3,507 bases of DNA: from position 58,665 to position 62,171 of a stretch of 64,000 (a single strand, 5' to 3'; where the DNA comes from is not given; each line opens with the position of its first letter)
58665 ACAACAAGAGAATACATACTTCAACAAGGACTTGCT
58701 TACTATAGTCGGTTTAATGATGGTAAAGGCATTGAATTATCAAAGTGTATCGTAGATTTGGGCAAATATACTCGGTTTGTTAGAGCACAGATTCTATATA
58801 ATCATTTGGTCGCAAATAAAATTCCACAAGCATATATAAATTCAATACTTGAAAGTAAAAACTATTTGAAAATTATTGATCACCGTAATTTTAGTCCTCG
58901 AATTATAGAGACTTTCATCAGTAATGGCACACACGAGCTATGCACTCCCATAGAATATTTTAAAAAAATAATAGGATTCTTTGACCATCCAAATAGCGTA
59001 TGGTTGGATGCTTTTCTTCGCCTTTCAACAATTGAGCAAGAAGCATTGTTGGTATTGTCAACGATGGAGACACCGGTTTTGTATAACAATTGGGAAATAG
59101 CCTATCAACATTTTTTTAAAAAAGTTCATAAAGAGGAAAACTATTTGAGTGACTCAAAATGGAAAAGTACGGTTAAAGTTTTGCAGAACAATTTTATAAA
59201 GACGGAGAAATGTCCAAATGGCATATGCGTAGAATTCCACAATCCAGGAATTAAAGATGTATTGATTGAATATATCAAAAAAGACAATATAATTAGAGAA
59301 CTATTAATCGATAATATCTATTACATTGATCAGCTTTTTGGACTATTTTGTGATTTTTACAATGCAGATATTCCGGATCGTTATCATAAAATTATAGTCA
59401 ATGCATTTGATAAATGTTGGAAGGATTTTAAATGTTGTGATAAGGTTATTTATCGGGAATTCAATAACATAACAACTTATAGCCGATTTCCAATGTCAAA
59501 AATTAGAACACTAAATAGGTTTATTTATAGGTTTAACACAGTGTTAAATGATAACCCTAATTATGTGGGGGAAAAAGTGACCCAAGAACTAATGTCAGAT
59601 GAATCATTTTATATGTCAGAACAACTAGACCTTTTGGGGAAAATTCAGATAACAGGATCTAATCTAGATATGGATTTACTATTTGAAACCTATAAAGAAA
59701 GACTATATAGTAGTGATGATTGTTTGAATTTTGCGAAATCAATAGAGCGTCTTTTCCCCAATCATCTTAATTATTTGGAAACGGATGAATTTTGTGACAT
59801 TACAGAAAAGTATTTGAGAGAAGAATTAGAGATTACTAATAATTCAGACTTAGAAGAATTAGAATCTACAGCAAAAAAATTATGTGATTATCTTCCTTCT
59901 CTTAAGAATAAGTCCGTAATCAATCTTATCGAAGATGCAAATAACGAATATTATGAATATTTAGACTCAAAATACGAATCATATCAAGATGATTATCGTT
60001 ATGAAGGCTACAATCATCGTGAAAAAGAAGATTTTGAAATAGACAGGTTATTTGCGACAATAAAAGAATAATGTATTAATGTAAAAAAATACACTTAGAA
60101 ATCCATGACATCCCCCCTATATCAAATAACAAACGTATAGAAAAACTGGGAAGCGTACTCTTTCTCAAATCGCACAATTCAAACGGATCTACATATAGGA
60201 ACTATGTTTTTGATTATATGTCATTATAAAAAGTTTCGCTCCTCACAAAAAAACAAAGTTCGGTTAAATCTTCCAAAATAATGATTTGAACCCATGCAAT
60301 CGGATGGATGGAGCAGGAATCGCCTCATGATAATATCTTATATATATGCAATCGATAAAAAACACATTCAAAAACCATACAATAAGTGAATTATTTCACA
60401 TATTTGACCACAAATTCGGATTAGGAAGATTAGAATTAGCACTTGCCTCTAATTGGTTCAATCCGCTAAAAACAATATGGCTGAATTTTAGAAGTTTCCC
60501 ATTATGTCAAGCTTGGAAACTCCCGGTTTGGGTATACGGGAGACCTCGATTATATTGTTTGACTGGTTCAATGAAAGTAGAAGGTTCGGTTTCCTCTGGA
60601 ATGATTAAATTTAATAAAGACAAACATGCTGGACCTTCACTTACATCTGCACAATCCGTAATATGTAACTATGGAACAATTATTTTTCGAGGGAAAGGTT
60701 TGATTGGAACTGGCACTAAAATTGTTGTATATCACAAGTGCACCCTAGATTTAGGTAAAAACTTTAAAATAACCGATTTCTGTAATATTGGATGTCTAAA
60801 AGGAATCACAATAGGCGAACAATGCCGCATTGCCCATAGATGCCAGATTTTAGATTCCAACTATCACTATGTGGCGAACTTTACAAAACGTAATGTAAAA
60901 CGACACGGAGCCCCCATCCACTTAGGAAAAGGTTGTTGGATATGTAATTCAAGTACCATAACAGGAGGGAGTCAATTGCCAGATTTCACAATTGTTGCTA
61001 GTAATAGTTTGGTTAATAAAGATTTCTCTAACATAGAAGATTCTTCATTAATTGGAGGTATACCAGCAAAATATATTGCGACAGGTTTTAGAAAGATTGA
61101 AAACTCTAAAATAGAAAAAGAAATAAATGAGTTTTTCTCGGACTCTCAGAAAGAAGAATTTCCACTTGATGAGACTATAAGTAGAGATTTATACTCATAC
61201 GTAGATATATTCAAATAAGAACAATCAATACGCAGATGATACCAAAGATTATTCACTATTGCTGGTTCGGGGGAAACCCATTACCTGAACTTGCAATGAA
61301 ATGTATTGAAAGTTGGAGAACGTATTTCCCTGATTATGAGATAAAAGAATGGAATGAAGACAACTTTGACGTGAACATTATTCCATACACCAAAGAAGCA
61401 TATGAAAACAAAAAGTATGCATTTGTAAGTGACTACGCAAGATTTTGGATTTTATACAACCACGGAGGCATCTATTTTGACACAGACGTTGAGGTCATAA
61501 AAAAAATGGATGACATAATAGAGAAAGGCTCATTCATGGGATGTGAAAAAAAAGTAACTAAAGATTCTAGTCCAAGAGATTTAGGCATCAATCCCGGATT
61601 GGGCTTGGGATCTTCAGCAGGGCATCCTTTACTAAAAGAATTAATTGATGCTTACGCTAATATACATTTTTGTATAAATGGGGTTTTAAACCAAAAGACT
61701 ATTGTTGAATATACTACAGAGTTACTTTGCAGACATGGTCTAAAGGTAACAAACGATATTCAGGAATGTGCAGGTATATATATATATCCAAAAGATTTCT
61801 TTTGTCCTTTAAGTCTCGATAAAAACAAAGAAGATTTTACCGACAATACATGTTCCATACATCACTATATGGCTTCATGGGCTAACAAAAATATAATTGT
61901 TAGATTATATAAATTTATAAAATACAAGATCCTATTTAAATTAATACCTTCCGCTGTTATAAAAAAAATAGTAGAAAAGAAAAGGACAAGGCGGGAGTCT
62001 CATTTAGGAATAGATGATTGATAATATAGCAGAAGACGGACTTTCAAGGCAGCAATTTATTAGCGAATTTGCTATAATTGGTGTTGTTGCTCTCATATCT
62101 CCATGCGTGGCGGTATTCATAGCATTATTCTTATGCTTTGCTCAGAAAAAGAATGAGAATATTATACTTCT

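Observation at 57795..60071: Compact 758-aa Mrr-nuclease / STAND NTPase / helical-sensor protein: a candidate new single-gene antiviral STAND system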

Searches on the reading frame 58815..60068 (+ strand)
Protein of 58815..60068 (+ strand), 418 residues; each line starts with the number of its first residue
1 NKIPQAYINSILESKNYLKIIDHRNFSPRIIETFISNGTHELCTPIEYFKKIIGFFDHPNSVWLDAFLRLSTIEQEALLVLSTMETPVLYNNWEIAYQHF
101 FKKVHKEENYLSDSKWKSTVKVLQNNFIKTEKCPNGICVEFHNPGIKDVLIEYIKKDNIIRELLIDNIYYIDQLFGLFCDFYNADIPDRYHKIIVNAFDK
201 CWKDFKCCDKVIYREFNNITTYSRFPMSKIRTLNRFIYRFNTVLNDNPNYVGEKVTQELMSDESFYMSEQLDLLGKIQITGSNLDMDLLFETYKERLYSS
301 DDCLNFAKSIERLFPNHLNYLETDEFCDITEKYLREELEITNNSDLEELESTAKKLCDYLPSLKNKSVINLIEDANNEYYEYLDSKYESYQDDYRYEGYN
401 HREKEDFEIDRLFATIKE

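Call 64: search_protein_families(library=pfam, proteins=[window:58815-60068:+], max_evalue=10)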
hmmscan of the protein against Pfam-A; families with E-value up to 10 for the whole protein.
window:58815-60068:+ (418 aa): 1 family
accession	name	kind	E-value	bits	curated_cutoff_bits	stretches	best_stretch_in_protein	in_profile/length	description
PF14573.12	PP-binding_2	-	0.024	15.3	32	1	326-363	15-52/96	Acyl-carrier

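Call 74: search_protein_representatives(alignment_id=A3)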
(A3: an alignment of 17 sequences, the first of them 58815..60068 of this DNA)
Query: 17 sequences, 422 profile positions. Proteins with E-value up to 0.001 (for the whole library): 2637; up to 1e-10: 1883; up to 1e-30: 345. The best 150 are listed.
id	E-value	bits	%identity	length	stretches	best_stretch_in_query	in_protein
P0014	1.5e-154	531.9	-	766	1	1-421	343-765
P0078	5.1e-127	441.2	-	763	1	2-421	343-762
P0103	1.6e-126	439.5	-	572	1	1-421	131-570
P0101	1.7e-121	423.0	-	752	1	2-420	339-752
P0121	6.4e-104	365.1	-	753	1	2-420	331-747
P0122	1.6e-98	347.3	-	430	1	2-421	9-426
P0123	7.8e-98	345.1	-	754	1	2-420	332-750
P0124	1.3e-95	337.7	-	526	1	2-420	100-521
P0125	1.1e-90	321.5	-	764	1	1-420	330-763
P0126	1.0e-89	318.3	-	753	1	1-420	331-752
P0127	1.3e-88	314.7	-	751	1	2-421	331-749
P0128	9.6e-87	308.5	-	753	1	1-420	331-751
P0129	1.1e-86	308.3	-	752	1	1-420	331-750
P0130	1.7e-85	304.4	-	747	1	2-419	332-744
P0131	2.2e-83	297.5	-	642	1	2-421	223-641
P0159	5.6e-62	226.9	-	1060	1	2-421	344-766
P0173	7.3e-55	203.5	-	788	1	2-420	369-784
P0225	4.5e-43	164.7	-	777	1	1-420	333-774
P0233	6.7e-42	160.8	-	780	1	1-421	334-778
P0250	3.3e-40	155.2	-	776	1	1-420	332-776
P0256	1.7e-39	152.8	-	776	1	1-421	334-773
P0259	3.0e-39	152.0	-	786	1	2-420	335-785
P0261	3.7e-39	151.8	-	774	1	1-420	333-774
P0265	7.7e-39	150.7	-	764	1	1-419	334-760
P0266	8.3e-39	150.6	-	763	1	5-420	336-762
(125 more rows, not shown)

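Call 75: search_protein_families(library=pfam, proteins=[P0159, P0173, P0225, P0233, P0250, P0256, P0259, P0261, P0265, P0266], max_evalue=0.001)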
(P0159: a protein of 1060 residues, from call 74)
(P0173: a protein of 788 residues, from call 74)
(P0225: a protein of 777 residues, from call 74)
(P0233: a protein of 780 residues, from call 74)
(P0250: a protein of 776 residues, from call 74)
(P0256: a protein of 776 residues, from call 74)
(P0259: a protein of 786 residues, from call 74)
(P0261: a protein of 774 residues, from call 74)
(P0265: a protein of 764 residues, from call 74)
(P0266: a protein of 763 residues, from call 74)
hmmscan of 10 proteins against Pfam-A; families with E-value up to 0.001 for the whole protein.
P0159 (1060 aa): 3 families
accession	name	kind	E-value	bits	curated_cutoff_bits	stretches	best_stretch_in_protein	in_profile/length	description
PF20720.3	nSTAND3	-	2.5e-36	125.2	27.2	1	177-341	1-154/155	Novel STAND NTPase 3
PF02086.21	MethyltransfD12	-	1.5e-27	97.3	22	1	774-1014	1-240/253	D12 class N6 adenine-specific DNA methyltransferase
PF04471.18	Mrr_cat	-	3.8e-07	30.7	21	1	8-67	3-59/115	Restriction endonuclease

P0173 (788 aa): 5 families
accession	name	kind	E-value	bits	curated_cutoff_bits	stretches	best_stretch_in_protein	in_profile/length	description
PF20720.3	nSTAND3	-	2.6e-44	151.1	27.2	1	209-366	1-154/155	Novel STAND NTPase 3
PF04471.18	Mrr_cat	-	9.2e-09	35.9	21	1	37-107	4-71/115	Restriction endonuclease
PF24883.2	NPHP3_N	-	0.00051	20.7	24.8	0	210-250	7-47/164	Nephrocystin 3, N-terminal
PF13401.12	AAA_22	-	0.00059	20.6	27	0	226-260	6-33/130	AAA domain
PF00931.28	NB-ARC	-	0.00082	19.1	23.5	0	221-257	11-52/248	NB-ARC domain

P0225 (777 aa): 3 families
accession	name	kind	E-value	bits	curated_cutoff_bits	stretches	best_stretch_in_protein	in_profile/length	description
PF20720.3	nSTAND3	-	9.1e-51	172.1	27.2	1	172-332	1-155/155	Novel STAND NTPase 3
PF04471.18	Mrr_cat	-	2.8e-09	37.5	21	1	8-103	3-99/115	Restriction endonuclease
PF13173.12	AAA_14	-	0.00046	20.6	27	0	188-250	2-56/129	AAA domain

P0233 (780 aa): 4 families
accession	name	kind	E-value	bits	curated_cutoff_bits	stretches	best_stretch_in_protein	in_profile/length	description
PF20720.3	nSTAND3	-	3.3e-54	183.2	27.2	1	175-333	1-155/155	Novel STAND NTPase 3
PF04471.18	Mrr_cat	-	1.5e-06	28.8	21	1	9-63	4-60/115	Restriction endonuclease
PF14532.12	Sigma54_activ_2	-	2.7e-05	24.9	25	1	196-294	26-117/138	Sigma-54 interaction domain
PF13479.12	AAA_24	-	0.00073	19.9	27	0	194-260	5-59/195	AAA domain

P0250 (776 aa): 2 families
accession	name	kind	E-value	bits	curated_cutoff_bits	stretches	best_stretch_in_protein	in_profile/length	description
PF20720.3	nSTAND3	-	2.8e-50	170.4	27.2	1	172-331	1-155/155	Novel STAND NTPase 3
PF04471.18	Mrr_cat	-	2.4e-07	31.3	21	1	8-96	3-92/115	Restriction endonuclease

P0256 (776 aa): 2 families
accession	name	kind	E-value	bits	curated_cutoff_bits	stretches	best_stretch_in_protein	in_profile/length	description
PF20720.3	nSTAND3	-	1.3e-50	171.6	27.2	1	175-333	1-155/155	Novel STAND NTPase 3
PF04471.18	Mrr_cat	-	2.7e-07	31.2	21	1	8-98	3-91/115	Restriction endonuclease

P0259 (786 aa): 2 families
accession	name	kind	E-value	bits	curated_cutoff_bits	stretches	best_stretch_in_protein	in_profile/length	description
PF20720.3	nSTAND3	-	2e-53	180.7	27.2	1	175-333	1-155/155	Novel STAND NTPase 3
PF04471.18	Mrr_cat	-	4.2e-07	30.5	21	1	8-72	3-69/115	Restriction endonuclease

P0261 (774 aa): 4 families
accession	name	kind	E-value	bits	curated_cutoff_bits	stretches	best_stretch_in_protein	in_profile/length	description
PF20720.3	nSTAND3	-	1.9e-50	171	27.2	1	172-331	1-154/155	Novel STAND NTPase 3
PF04471.18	Mrr_cat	-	2.6e-07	31.2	21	1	9-64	4-60/115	Restriction endonuclease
PF13156.12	Mrr_cat_2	-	0.0002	21.7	22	0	36-102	27-96/127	Restriction endonuclease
PF05729.18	NACHT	-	0.00045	20.5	26.7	0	190-221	2-36/167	NACHT domain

P0265 (764 aa): 2 families
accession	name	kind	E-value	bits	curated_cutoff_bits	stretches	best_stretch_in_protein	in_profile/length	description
PF20720.3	nSTAND3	-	1.7e-51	174.4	27.2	1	175-333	1-155/155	Novel STAND NTPase 3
PF04471.18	Mrr_cat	-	1.9e-07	31.6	21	1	7-62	2-59/115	Restriction endonuclease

P0266 (763 aa): 6 families
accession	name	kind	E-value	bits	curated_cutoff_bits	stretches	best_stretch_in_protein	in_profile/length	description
PF20720.3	nSTAND3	-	1.6e-49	168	27.2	1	172-331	1-155/155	Novel STAND NTPase 3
PF04471.18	Mrr_cat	-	1.2e-05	25.9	21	1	8-62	3-59/115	Restriction endonuclease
PF24883.2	NPHP3_N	-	4.9e-05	24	24.8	1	174-215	8-49/164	Nephrocystin 3, N-terminal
PF13401.12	AAA_22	-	0.00016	22.4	27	1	187-214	4-31/130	AAA domain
PF06745.19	ATPase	-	0.00083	19.2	26.6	0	178-209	8-40/231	KaiC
PF05729.18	NACHT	-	0.00097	19.4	26.7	0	189-212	1-24/167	NACHT domain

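Call 76: predict_structure(alignment_id=A3)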
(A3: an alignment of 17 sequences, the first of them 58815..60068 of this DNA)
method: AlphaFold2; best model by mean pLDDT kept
length: 418 residues; sequences in the alignment: 17
mean_pLDDT: 85.8   pTM: 0.75
mean pLDDT of the five models: 85.8, 85.4, 83.6, 83.3, 80.1
residues with pLDDT >= 90: 228; 70-90: 145; 50-70: 29; < 50: 16
segments of 3 or more residues with pLDDT < 50: 393-403
pLDDT, mean of each block of 10 residues (from residue 1): 88 86 79 79 89 86 86 95 92 94 76 89 89 89 86 91 93 89 74 93 90 71 83 92 88 94 92 89 89 94 95 93 95 95 86 96 95 91 72 45 56 53
secondary structure, 60 per line:
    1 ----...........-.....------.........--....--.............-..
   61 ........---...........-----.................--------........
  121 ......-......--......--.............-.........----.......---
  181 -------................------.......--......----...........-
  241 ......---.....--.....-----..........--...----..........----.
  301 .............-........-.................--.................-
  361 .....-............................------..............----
elements in order: H5-15 H17-21 H28-36 H39-42 H45-57 H59-68 H72-82 H90-104 H113-126 E128-133 E136-141 H144-156 H158-166 H171-177 H188-203 E210-216 E219-224 H229-239 H241-246 H250-254 H257-261 H267-276 H286-295 H300-313 H315-322 H324-340 H343-359 H361-365 H367-394 H401-414

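Call 79: fold_search(model_id=the predicted structure, library=pdb)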
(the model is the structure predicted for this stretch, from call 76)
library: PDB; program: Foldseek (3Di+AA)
matches with E <= 10: 745; with E <= 0.001: 0
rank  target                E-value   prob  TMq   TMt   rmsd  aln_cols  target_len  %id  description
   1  9mg8_B                2.3e-02  0.15  0.09  0.10  28.1       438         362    8  Crystal Structure of b-iTHR-110 (released 2025-12-17)
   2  9rtt_Q                4.0e-02  0.75  0.24  0.14  25.5       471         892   11  Activated Elongation Complex with IWS1 and ELOF1 (released 2025-09-03)
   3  5h7c_A                7.2e-02  0.35  0.16  0.17  20.1       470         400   10  Crystal structure of a repeat protein with two Protein A-DHR14 repeat modules (released 2017-06-28)
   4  8g9j                  7.2e-02  0.23  0.08  0.15  19.9       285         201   11  Geometrically programmable nanomaterial construction using regularized protein building blocks (released 2024-03-13)
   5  5osi_H                7.9e-02  0.20  0.12  0.16  18.1       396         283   11  Structure of retromer VPS29-VPS35C subunits complexed with RidL harpin loop (163-176) (released 2017-12-13)
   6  7zs9_2                8.7e-02  0.77  0.18  0.17  20.9       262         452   11  Yeast RNA polymerase II transcription pre-initiation complex with the +1 nucleosome (complex A) (released 2022-11-16)
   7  8r0j_D                1.1e-01  0.38  0.16  0.22  16.9       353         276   10  Crystal structure of the retromer complex VPS29/VPS35 with the ligand bis-1,3-phenyl guanylhydrazone, 2a (released 2024-03-27)
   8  9nc9_G                1.4e-01  0.41  0.18  0.12  20.1       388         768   11  Helical assembly of AVAST5 filament (released 2026-02-18)
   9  5oob_I                1.4e-01  0.14  0.11  0.08  20.7       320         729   12  COMPLEX OF HUMAN NUCLEAR CAP-BINDING COMPLEX WITH M7GTP AND NELF-E C-TERMINAL PEPTIDE (released 2017-11-15)
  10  6u1s_A                1.4e-01  0.25  0.10  0.13  19.3       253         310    9  Cryo-EM structure of a de novo designed 16-helix transmembrane nanopore, TMHC8_R. (released 2020-08-19)
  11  7v6p                  1.6e-01  0.77  0.20  0.29  12.5       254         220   13  Crystal structure of human sNASP TPR domain (released 2021-12-29)
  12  9hqv_Yk               1.6e-01  0.20  0.17  0.12  18.4       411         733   11  Cryo-EM structure of the small subunit of the mitochondrial ribosome from Toxoplasma gondii (released 2025-06-11)
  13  9nc9_L                1.6e-01  0.44  0.22  0.16  11.7       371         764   12  Helical assembly of AVAST5 filament (released 2026-02-18)
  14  8r02_C                1.7e-01  0.44  0.19  0.23  12.5       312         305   11  Crystal structure of the retromer complex VPS29/VPS35 with the ligand bis-1,3-phenyl guanylhydrazone, 2a (released 2024-03-27)
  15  5cwn                  1.7e-01  0.28  0.11  0.20  19.1       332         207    9  Crystal structure of de novo designed helical repeat protein DHR71 (released 2015-12-16)
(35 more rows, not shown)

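Call 98: find_encoding_contigs(protein=P0159, flank=6000, max_places=3)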
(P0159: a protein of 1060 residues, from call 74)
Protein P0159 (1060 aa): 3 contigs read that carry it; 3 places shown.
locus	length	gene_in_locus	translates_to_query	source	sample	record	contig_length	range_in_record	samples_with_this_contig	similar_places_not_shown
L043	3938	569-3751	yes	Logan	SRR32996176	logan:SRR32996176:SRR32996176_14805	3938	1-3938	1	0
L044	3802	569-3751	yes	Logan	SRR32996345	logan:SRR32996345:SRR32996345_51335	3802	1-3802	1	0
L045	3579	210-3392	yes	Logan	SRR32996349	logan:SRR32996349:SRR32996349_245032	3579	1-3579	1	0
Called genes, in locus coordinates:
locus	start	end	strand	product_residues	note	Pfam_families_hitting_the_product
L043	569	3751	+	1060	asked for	PF04471:Mrr_cat (weak), PF20720:nSTAND3, PF02086:MethyltransfD12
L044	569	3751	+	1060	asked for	PF04471:Mrr_cat (weak), PF20720:nSTAND3, PF02086:MethyltransfD12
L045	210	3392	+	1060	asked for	PF04471:Mrr_cat (weak), PF20720:nSTAND3, PF02086:MethyltransfD12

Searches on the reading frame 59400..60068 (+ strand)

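Call 64: search_protein_families(library=pfam, proteins=[window:59400-60068:+], max_evalue=10)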
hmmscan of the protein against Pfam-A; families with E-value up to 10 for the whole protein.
window:59400-60068:+ (223 aa): 2 families
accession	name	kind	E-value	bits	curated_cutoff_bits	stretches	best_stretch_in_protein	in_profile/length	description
PF14573.12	PP-binding_2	-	0.004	17.8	32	1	131-168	15-52/96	Acyl-carrier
PF05589.17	DUF768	-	0.21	12.2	27.8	1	131-165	5-39/67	Protein of unknown function (DUF768)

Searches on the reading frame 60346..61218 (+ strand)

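Call 3: search_protein_families(library=pfam, proteins=[window:60346-61218:+], max_evalue=0.1)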
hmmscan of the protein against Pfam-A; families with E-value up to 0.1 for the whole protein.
window:60346-61218:+ (290 aa): 1 family
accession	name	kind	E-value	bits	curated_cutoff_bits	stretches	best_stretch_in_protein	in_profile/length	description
PF00132.30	Hexapep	-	6.6e-05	22.9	27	0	191-224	2-35/36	Bacterial transferase hexapeptide (six repeats)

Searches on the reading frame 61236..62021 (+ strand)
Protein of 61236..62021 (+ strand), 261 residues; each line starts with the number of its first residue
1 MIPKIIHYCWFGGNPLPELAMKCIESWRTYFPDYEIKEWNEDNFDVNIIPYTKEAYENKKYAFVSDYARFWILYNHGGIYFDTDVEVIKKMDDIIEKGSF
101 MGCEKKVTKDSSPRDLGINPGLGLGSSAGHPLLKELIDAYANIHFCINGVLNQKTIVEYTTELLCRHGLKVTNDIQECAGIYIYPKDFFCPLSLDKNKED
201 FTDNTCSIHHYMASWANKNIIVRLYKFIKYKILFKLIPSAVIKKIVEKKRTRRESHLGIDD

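Call 3: search_protein_families(library=pfam, proteins=[window:61236-62021:+], max_evalue=0.1)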
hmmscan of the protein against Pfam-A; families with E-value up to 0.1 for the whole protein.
window:61236-62021:+ (261 aa): 4 families
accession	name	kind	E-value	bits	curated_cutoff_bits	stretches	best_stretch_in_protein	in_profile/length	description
PF04488.21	Gly_transf_sug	-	6.9e-18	65.6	23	1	17-98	1-90/93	Glycosyltransferase sugar-binding region containing DXD motif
PF05704.18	Caps_synth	-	2.4e-14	53.8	24.5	1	3-140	47-188/278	Capsular polysaccharide synthesis protein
PF12919.13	TcdA_TcdB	-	1.1e-07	31.9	23.6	1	51-85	160-194/382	TcdA/TcdB catalytic glycosyltransferase domain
PF04572.17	Gb3_synth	-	0.02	15.4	22.3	1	128-248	4-122/131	Alpha 1,4-glycosyltransferase conserved region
